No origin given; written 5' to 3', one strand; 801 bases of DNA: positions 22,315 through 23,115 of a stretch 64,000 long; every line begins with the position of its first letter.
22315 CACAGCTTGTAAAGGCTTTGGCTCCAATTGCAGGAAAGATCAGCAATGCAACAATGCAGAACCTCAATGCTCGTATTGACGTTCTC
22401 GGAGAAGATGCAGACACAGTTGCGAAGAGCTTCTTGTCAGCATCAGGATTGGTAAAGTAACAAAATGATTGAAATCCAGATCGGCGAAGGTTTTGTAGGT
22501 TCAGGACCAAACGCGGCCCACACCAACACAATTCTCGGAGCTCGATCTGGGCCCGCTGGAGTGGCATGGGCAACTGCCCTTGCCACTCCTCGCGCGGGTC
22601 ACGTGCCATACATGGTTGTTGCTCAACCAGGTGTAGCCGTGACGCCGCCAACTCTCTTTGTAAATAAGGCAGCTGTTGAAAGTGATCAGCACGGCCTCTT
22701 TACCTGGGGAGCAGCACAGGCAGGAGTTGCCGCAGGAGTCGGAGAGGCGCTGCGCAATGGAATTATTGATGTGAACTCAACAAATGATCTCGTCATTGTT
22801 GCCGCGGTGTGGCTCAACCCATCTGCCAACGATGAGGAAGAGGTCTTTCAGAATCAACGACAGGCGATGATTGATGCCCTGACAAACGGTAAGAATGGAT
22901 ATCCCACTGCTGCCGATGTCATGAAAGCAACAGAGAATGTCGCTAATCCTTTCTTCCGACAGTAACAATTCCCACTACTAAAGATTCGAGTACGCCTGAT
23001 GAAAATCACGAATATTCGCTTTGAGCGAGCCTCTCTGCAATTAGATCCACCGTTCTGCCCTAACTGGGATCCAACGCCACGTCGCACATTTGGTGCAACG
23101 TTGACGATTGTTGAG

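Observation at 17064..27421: Uncharacterised catabolic cluster built around an orphan Fae homologue and a betaine-type ABC importer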

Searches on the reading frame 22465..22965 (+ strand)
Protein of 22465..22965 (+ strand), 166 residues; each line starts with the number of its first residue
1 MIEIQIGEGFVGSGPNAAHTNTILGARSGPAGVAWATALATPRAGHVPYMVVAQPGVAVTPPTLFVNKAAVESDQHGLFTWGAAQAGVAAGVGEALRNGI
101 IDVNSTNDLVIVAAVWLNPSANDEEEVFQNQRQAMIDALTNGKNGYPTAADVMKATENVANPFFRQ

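Call 3: search_protein_families(library=pfam, proteins=[window:22465-22965:+])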
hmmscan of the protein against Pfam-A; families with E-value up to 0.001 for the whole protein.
window:22465-22965:+ (166 aa): 1 family
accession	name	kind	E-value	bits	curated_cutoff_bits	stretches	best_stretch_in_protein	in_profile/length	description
PF08714.17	Fae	-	5.6e-45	153.6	27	1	6-163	1-158/159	Formaldehyde-activating enzyme (Fae)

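Call 4: search_protein_families(library=ncbifam, proteins=[window:22465-22965:+])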
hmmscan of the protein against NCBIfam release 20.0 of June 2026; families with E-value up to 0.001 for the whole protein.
window:22465-22965:+ (166 aa): 2 families
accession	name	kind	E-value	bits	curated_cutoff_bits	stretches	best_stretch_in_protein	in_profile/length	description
TIGR03126.1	one_C_fae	equivalog_domain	5.3e-37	127.4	118.05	1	5-163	2-160/160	formaldehyde-activating enzyme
NF009833.0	PRK13307.1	equivalog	7.5e-26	90.9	274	1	4-158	2-156/392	bifunctional 5,6,7,8-tetrahydromethanopterin hydro-lyase/3-hexulose-6-phosphate synthase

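Call 11: find_homologous_proteins(query=window:22465-22965:+)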
Query window:22465-22965:+ (166 aa): 3477 proteins with E <= 0.001 among 4059 candidates; the best 120 are listed.
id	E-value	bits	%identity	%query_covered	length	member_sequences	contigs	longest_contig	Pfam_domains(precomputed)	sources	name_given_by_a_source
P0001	1.3e-100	352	98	100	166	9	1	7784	PF08714.18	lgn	-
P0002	3.0e-98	344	95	100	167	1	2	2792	PF08714.18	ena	-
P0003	5.9e-98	343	96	100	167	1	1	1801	PF08714.18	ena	-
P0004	8.0e-98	343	95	100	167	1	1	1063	PF08714.18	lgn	-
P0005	8.4e-98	343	95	100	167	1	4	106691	PF08714.18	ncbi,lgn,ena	-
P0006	2.9e-97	341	95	100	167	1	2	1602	PF08714.18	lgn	-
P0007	3.2e-97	341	95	100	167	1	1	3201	PF08714.18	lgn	-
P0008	4.5e-97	341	94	100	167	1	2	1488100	PF08714.18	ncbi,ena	ncbi:COG1795 Formaldehyde-activating enzyme nesessary for methanogenesis [Candidatus Nanopelagicacea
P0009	5.7e-97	340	95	100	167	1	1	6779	PF08714.18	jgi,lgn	jgi:5,6,7,8-tetrahydromethanopterin hydro-lyase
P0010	6.5e-97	340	94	100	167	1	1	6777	PF08714.18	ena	-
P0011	7.3e-97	340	94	100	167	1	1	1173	PF08714.18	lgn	-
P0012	1.1e-96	339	93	100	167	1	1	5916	PF08714.18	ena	-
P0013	1.2e-96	339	93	100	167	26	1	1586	PF08714.18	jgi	jgi:5,6,7,8-tetrahydromethanopterin hydro-lyase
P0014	1.9e-96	339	94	100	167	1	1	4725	PF08714.18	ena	-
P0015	2.0e-96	339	93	100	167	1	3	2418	PF08714.18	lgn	-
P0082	2.2e-63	231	66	97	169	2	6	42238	PF08714.18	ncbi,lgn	ncbi:MAG: formaldehyde-activating enzyme [Actinomycetales bacterium]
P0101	1.1e-58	216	60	98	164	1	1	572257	PF08714.18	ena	-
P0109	7.1e-58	213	59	99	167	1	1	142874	PF08714.18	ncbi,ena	-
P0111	8.0e-58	213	61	99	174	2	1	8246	PF08714.18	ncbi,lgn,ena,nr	ncbi:MAG TPA: formaldehyde-activating enzyme [Thermoleophilia bacterium]|nr:formaldehyde-activating 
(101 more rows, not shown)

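Call 12: find_related_loci(query=window:22465-22965:+, collection=genome_contigs, flank=10000)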
Query window:22465-22965:+ (166 aa) in genome_contigs; peptide patterns used: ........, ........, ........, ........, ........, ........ (x = any residue, [..] = any of these).
125 stretches matched a pattern; 26 encode a relative of the query (tblastn E <= 1e-3); 24 distinct loci.
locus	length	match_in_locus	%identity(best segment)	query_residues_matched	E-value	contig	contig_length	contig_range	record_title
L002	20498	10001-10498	95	1-166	1e-103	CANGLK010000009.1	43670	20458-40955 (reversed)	MAG: Candidatus Nanopelagicaceae bacterium isolate Jr-28jun17-71 genome assembly, contig: Jr-28jun17-C1104, whole genome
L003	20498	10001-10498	86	1-166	1e-96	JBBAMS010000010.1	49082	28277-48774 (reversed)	MAG: Candidatus Planktophila sp. isolate EUL_095 ctg10-EUL_095, whole genome shotgun sequence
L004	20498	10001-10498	95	1-166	2e-95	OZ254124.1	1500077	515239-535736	Candidatus Nanopelagicaceae bacterium isolate MRE-196 genome assembly, chromosome: MRE-196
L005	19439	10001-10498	94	1-166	7e-95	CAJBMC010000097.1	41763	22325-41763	MAG: uncultured actinobacterium isolate E-2_bin-196 genome assembly, contig: bin-196:097/162, whole genome shotgun seque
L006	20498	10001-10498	94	1-166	1e-94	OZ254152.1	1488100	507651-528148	Candidatus Nanopelagicaceae bacterium isolate MRE-182 genome assembly, chromosome: MRE-182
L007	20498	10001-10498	94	1-166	3e-94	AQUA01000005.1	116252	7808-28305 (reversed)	Actinobacterium SCGC AAA278-O22 A278O22DRAFT_NODE-unique_5_len_116252.5_C, whole genome shotgun sequence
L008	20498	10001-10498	92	1-166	1e-93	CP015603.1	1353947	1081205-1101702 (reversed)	Actinobacteria bacterium IMCC25003 chromosome, complete genome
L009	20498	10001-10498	92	1-166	6e-93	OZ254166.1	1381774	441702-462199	Candidatus Nanopelagicaceae bacterium isolate MRH-37 genome assembly, chromosome: MRH-37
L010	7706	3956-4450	84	1-165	1e-92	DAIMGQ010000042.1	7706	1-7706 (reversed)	MAG TPA_asm: Candidatus Planktophila sp. isolate CTOTU1331 NODE_953_length_7706_cov_12.642138, whole genome shotgun sequ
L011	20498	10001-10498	92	1-166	1e-92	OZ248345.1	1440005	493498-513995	Candidatus Nanopelagicaceae bacterium isolate RE-3 genome assembly, chromosome: RE-3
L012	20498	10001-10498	92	1-166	4e-92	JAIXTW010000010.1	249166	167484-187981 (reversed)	MAG: Streptomycetaceae bacterium isolate C8_MAG_00054 pond_C8_MAG_00054_000000000007, whole genome shotgun sequence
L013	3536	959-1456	92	1-166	2e-92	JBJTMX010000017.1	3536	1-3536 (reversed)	MAG: Candidatus Planktophila sp. isolate samp_4451_semibin_119 samp_4451_298216, whole genome shotgun sequence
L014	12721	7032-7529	91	1-166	1e-91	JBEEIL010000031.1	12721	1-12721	MAG: Actinomycetota bacterium isolate blueriver_2019_sw_WHONDRS-S19S_0024_B_bin.27 scaffold_1590639, whole genome shotgu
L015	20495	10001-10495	82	1-165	1e-90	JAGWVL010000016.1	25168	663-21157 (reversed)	MAG: Actinomycetales bacterium isolate REEB419 contig-150_3467, whole genome shotgun sequence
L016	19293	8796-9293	89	1-166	2e-90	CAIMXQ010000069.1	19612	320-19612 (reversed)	MAG: uncultured actinobacterium isolate Ki2-D2_bin-0643 genome assembly, contig: bin-0643:069/155, whole genome shotgun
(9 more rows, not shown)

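Call 16: search_solved_structures(query=window:22465-22965:+, show_alignments=2)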
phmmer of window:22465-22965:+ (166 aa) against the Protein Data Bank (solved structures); distinct sequences matched with E-value up to 0.001: 2.
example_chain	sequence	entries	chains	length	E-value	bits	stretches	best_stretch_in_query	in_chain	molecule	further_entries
1y5y_A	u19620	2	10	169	8.9e-21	77.9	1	3-164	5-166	Formaldehyde-activating enzyme fae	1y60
8ub7_B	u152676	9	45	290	5.9e-20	75.2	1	3-164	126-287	Avd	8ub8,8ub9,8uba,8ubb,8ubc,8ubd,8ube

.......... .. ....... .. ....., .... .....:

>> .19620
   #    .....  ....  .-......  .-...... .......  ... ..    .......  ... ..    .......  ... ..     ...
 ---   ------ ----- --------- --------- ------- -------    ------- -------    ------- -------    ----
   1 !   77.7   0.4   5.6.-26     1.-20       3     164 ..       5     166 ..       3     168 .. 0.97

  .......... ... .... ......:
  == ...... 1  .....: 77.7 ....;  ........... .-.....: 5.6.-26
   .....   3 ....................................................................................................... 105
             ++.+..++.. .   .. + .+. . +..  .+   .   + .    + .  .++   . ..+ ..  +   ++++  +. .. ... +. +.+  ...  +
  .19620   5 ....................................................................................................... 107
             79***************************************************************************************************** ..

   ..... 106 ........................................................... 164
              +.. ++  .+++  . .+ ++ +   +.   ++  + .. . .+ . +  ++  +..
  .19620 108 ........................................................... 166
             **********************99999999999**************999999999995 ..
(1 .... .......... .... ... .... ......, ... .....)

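Call 18: find_encoding_contigs(protein=P0101, flank=10000, max_places=2)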
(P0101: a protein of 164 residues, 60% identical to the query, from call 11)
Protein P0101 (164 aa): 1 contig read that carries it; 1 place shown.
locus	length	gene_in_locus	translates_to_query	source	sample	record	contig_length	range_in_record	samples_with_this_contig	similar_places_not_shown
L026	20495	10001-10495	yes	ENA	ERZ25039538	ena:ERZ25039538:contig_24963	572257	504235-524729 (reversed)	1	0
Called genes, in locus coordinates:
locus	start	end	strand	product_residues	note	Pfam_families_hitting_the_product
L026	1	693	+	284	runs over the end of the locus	PF01177:Asp_Glu_race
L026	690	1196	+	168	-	PF06177:QueT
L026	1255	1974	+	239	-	PF01138:RNase_PH, PF03725:RNase_PH_C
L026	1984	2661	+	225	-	PF01725:Ham1p_like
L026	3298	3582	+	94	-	PF16916:ZT_dimer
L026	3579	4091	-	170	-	PF01566:Nramp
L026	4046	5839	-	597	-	PF03448:MgtE_N, PF01566:Nramp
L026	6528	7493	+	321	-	PF00294:PfkB, PF08543:Phos_pyr_kin (weak)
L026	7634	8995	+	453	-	PF08448:PAS_4 (weak), PF00512:HisKA, PF13581:HATPase_c_2 (weak), PF02518:HATPase_c, PF00072:Response_reg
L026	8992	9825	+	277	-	PF00072:Response_reg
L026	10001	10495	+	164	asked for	PF08714:Fae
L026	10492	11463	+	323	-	PF03446:NAD_binding_2, PF14833:NAD_binding_11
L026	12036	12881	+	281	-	PF00478:IMPDH, PF01070:FMN_dh, PF01645:Glu_synthase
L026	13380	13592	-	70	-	-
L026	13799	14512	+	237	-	PF00958:GMP_synt_C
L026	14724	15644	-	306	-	PF12679:ABC2_membrane_2 (weak), PF26999:ABC-2_memb_rel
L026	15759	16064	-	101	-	-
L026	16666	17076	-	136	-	PF00392:GntR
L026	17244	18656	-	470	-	PF14870:PSII_BNR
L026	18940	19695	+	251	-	-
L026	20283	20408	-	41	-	-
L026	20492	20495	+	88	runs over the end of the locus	-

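Call 19: find_encoding_contigs(protein=P0109, flank=10000, max_places=2)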
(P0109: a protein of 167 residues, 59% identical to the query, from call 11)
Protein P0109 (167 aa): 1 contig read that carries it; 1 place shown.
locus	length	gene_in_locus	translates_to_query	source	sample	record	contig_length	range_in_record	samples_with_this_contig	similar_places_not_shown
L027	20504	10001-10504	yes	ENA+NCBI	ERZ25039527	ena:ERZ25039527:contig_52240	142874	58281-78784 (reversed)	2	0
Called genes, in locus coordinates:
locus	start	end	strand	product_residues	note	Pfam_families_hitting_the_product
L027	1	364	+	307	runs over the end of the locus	PF00892:EamA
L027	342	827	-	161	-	-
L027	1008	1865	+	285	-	PF01177:Asp_Glu_race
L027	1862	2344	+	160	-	PF06177:QueT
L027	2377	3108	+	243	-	PF01138:RNase_PH, PF03725:RNase_PH_C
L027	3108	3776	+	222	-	PF01725:Ham1p_like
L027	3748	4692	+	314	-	PF01545:Cation_efflux, PF16916:ZT_dimer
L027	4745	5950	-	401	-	PF01566:Nramp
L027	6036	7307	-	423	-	PF01566:Nramp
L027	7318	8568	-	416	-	PF05239:PRC (faint), PF03448:MgtE_N, PF14841:FliG_M (faint), PF00571:CBS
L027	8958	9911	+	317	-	PF00294:PfkB, PF08543:Phos_pyr_kin (weak)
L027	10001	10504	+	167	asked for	PF08714:Fae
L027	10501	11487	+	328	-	PF03446:NAD_binding_2, PF14833:NAD_binding_11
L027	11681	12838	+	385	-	PF00478:IMPDH, PF03060:NMO (faint), PF01070:FMN_dh, PF01645:Glu_synthase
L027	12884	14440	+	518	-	PF00117:GATase, PF07722:Peptidase_C26, PF02540:NAD_synthase (weak), PF00958:GMP_synt_C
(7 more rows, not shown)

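Call 24: find_encoding_contigs(protein=P0111, flank=10000, max_places=2)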
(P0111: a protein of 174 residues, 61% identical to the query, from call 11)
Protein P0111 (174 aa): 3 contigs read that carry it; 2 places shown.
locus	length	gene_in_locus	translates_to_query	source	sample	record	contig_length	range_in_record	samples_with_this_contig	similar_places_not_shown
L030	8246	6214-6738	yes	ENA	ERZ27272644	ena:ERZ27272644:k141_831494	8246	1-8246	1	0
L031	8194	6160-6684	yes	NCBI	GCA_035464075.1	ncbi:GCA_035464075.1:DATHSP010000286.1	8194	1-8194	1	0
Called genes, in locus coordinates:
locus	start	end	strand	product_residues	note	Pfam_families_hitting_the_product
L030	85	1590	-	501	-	PF06739:SBBP (faint)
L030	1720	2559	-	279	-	PF01522:Polysacc_deac_1, PF10096:DUF2334 (weak)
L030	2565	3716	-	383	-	PF03417:AAT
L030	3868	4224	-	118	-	PF06305:LapA_dom (weak)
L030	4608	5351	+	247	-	PF01507:PAPS_reduct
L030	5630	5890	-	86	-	PF14026:SCO4226-like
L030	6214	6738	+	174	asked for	PF08714:Fae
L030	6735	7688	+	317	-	PF03446:NAD_binding_2, PF14833:NAD_binding_11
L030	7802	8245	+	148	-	?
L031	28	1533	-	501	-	PF06739:SBBP (faint)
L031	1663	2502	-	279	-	PF01522:Polysacc_deac_1, PF10096:DUF2334 (weak)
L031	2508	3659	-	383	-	PF03417:AAT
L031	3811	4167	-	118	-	PF06305:LapA_dom (weak)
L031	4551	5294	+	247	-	PF01507:PAPS_reduct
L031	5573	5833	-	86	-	PF14026:SCO4226-like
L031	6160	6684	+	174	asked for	PF08714:Fae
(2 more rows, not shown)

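Call 25: find_encoding_contigs(protein=P0082, flank=10000, max_places=2)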
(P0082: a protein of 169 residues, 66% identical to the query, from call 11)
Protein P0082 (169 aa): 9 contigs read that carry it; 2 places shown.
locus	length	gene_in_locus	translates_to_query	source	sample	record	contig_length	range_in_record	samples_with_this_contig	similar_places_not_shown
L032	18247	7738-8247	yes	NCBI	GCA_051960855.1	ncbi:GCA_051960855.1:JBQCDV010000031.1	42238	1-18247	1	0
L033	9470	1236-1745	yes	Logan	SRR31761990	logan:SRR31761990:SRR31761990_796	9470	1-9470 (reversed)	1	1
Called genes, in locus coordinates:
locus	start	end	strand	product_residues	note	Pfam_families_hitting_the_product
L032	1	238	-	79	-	PF00106:adh_short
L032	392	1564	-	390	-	PF00465:Fe-ADH, PF13685:Fe-ADH_2, PF25137:ADH_Fe_C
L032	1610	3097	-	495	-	PF00171:Aldedh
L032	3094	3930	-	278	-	PF09339:HTH_IclR, PF25212:HVO_A0114 (weak), PF01614:IclR_C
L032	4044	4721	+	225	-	PF00528:BPD_transp_1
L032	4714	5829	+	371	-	PF00005:ABC_tran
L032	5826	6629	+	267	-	PF00528:BPD_transp_1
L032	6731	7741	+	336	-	PF04069:OpuAC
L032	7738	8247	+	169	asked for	PF08714:Fae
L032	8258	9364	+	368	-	PF13378:MR_MLE_C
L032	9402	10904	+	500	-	PF00171:Aldedh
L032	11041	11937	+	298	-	PF02826:2-Hacid_dh_C (weak), PF03446:NAD_binding_2, PF03807:F420_oxidored (weak), PF14833:NAD_binding_11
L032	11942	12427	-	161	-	PF00583:Acetyltransf_1, PF13673:Acetyltransf_10, PF13508:Acetyltransf_7, PF08445:FR47 (weak)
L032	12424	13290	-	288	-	PF01063:Aminotran_4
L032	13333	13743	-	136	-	PF01243:PNPOx_N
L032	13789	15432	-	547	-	PF07905:PucR, PF17853:GGDEF_2, PF13556:HTH_30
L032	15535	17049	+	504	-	PF00171:Aldedh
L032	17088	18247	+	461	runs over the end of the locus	PF00202:Aminotran_3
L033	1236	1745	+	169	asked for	PF08714:Fae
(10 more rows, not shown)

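Call 42: search_protein_representatives(protein=window:22465-22965:+)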
Query: 166 residues. Proteins with E-value up to 0.001 (for the whole library): 764; up to 1e-10: 336; up to 1e-30: 22. The best 150 are listed.
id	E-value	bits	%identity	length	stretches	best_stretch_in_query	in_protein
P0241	1.4e-49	184.6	54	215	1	3-164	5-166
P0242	1.3e-47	178.1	55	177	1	5-165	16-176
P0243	8.9e-46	172.2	51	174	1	4-164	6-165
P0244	1.4e-42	161.8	52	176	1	1-165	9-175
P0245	3.4e-41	157.3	48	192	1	3-151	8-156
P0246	1.5e-40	155.2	58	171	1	4-121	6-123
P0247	1.1e-38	149.2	46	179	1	4-164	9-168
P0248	1.2e-38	149.0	51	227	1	2-137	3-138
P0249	1.9e-38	148.4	45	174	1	4-164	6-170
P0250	3.0e-38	147.8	83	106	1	75-165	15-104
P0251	3.7e-36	141.0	42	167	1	3-161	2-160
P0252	5.7e-34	133.8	43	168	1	5-165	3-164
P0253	7.3e-34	133.5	41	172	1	4-165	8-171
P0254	6.9e-33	130.3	48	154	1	15-165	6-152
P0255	9.0e-33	130.0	50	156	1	25-165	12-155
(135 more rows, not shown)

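Call 56: search_protein_families(library=ncbifam, proteins=[L026:10492-11463:+, L026:6528-7493:+, L032:1610-3097:-], max_evalue=1e-20)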
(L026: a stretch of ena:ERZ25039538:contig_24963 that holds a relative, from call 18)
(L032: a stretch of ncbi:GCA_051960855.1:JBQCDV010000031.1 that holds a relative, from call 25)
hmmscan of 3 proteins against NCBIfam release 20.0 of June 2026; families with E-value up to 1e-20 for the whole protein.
L026:10492-11463:+ (323 aa): 6 families
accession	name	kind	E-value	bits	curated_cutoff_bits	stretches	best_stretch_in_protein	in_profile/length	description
TIGR01505.1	tartro_sem_red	equivalog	2.2e-54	184.7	340.75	1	25-314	2-288/291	2-hydroxy-3-oxopropionate reductase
TIGR01692.1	HIBADH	equivalog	1.1e-53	182.4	291.6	1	27-295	1-273/288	3-hydroxyisobutyrate dehydrogenase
NF008592.0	PRK11559.1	equivalog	2.4e-52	178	397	1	24-316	4-293/296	2-hydroxy-3-oxopropionate reductase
NF012005.0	PRK15461.1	equivalog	1.8e-48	165.2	348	1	25-295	4-272/298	sulfolactaldehyde 3-reductase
NF043037.1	ThreonDh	equivalog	7.9e-38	130.5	350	1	24-310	4-288/297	L-threonate dehydrogenase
NF011633.0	PRK15059.1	equivalog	8.4e-34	117.1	451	1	24-302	2-276/292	2-hydroxy-3-oxopropionate reductase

L026:6528-7493:+ (321 aa): 7 families
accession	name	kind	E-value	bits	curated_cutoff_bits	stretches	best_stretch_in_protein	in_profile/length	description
TIGR03168.1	1-PFK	subfamily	3.8e-77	259.2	216.4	1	2-310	1-304/305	hexose kinase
TIGR03828.1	pfkB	equivalog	4.5e-73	246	292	1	2-310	1-304/305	1-phosphofructokinase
NF010033.0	PRK13508.1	equivalog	2e-45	155.4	469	1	1-312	1-308/309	tagatose-6-phosphate kinase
TIGR01231.1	lacC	equivalog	3.3e-42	144.8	409.55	1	1-312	1-309/310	tagatose-6-phosphate kinase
NF041320.1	pfkB_Halo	equivalog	1e-38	133.5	400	1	1-311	1-300/302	1-phosphofructokinase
NF007068.0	PRK09513.1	equivalog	1.4e-32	113.1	432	1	2-311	5-309/312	1-phosphofructokinase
NF007632.0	PRK10294.1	equivalog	5.4e-29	101.4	353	1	2-305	4-304/310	6-phosphofructokinase II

L032:1610-3097:- (495 aa): 38 families (the best 25 are shown)
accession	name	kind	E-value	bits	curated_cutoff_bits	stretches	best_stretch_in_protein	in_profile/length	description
TIGR01780.1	SSADH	subfamily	5.7e-155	516.6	646.35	1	40-488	1-447/448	succinate-semialdehyde dehydrogenase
NF008415.0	PRK11241.1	equivalog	2.4e-142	475.1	828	1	36-494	26-481/482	NADP-dependent succinate-semialdehyde dehydrogenase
NF010000.0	PRK13473.1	subfamily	3.5e-117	391.9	615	1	32-488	13-467/475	aminobutyraldehyde dehydrogenase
TIGR01804.1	BADH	equivalog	1.9e-114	382.8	668.6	1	34-486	11-464/467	betaine-aldehyde dehydrogenase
NF045735.1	PaDhStyDPseudo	equivalog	3.5e-109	365.6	850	1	20-488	6-476/483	phenylacetaldehyde dehydrogenase StyD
TIGR02299.1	HpaE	equivalog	1.7e-108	363.4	638.35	1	34-490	14-473/488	5-carboxymethyl-2-hydroxymuconate semialdehyde dehydrogenase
NF009725.0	PRK13252.1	equivalog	6.4e-106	354.7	593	1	31-486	17-472/488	betaine-aldehyde dehydrogenase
NF006915.0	PRK09406.1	equivalog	9.1e-103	344.6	730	1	41-487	6-450/457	NADP-dependent succinic semialdehyde dehydrogenase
NF045736.1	PaDhStyDRhodo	equivalog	7.9e-100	334.7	800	1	18-483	4-467/479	phenylacetaldehyde dehydrogenase StyD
NF007497.0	PRK10090.1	equivalog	2.8e-98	329.8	500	1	33-491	19-475/480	aldehyde dehydrogenase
NF006916.0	PRK09407.1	equivalog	2.2e-97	326.9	521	1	32-488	30-487/526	succinic semialdehyde dehydrogenase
TIGR03216.1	OH_muco_semi_DH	equivalog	1.5e-96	324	693.25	1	33-488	11-474/481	2-hydroxymuconic semialdehyde dehydrogenase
NF052305.1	DioxValDhHalo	equivalog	1.5e-92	311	750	1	33-486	17-474/483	2,5-dioxovalerate dehydrogenase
TIGR04284.1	aldehy_Rv0768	hypoth_equivalog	1.6e-91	307.7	775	1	31-491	10-476/480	aldehyde dehydrogenase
NF042989.1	AldDh_AldH_Clos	equivalog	5.2e-91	305.7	800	1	40-486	5-450/458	aldehyde dehydrogenase AldH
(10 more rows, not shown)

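Call 68: find_related_loci(query=A1, collection=metagenome_contigs, flank=10000)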
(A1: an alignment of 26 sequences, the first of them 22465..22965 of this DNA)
Query A1 (166 aa) in metagenome_contigs; peptide patterns used: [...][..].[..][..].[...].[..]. (x = any residue, [..] = any of these).
600 stretches matched a pattern (row limit reached: there are more); 572 encode a relative of the query (tblastn E <= 1e-3); the best 80 are kept; 80 distinct loci.
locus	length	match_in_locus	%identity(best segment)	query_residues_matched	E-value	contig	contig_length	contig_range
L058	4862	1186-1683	99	1-166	6e-107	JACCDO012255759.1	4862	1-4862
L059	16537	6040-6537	98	1-166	2e-105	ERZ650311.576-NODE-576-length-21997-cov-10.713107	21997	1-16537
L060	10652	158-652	84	1-165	4e-92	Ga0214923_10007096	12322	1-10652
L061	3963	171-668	92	1-166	2e-92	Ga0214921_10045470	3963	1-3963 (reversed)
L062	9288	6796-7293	90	1-166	3e-91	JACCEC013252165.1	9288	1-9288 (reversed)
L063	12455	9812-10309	88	1-166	6e-89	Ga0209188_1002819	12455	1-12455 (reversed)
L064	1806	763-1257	82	1-165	1e-84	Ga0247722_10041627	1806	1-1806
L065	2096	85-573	59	3-166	1e-60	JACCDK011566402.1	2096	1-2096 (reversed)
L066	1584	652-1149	62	1-166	3e-60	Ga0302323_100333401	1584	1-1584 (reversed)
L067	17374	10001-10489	56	3-165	8e-58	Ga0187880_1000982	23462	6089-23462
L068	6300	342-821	59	6-165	2e-57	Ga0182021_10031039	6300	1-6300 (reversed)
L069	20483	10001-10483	58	5-165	3e-57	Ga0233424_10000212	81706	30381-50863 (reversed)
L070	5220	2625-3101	58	6-164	3e-57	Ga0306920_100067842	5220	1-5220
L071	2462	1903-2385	57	6-166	9e-58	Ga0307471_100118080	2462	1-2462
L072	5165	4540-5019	56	6-165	6e-57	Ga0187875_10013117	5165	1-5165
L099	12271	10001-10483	53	4-164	2e-53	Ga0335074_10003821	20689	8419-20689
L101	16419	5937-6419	52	4-164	6e-53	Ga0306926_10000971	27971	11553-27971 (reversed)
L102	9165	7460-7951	51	1-164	6e-53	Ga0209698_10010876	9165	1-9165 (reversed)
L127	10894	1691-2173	50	4-164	8e-51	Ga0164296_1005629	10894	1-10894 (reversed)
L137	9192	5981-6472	49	1-164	3e-50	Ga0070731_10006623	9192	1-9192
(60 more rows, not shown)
